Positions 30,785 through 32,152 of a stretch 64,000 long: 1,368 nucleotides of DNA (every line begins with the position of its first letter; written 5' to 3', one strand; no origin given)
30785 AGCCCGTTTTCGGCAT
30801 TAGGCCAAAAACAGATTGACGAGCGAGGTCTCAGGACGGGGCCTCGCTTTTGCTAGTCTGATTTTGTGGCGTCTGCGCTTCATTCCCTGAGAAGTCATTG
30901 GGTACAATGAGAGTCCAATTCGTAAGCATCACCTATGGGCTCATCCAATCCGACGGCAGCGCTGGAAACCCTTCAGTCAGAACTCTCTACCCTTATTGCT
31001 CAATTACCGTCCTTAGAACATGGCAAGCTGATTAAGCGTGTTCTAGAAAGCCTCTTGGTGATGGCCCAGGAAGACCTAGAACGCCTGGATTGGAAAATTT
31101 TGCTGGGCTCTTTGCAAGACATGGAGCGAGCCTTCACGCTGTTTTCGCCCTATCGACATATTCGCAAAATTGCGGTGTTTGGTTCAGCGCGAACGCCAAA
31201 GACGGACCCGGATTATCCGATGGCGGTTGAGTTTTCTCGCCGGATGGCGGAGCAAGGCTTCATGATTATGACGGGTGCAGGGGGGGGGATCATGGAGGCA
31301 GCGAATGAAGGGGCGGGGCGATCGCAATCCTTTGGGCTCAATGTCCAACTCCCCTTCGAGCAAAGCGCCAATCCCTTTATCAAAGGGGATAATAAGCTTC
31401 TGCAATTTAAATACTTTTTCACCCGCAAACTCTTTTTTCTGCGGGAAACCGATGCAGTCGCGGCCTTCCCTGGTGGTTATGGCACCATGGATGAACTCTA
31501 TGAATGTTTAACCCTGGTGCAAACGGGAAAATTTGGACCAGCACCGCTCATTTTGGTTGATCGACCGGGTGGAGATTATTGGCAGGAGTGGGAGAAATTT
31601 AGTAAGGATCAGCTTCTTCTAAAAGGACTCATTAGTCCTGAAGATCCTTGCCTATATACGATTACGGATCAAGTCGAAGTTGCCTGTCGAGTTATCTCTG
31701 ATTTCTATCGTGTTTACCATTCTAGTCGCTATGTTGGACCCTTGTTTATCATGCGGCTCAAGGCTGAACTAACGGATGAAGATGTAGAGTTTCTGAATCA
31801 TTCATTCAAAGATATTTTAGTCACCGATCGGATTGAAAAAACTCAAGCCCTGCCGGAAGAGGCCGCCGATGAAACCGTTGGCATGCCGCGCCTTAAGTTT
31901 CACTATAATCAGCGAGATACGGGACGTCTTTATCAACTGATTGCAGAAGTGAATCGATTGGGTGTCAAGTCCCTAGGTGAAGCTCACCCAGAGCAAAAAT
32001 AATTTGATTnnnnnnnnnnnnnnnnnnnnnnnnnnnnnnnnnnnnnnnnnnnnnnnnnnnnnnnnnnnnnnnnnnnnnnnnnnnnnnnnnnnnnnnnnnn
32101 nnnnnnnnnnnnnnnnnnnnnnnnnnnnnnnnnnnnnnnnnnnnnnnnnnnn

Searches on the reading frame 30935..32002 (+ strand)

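Call 42: search_protein_families(library=pfam, proteins=[window:30935-32002:+])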
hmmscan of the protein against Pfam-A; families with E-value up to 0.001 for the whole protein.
window:30935-32002:+ (355 aa): 2 families
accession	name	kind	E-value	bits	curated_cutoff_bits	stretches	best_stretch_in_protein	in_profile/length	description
PF03641.19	Lysine_decarbox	-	2.6e-21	76.6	27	1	120-251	1-128/131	Possible lysine decarboxylase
PF18306.6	LDcluster4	-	4.4e-10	39.8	26.3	1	78-189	3-111/151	SLOG cluster4 family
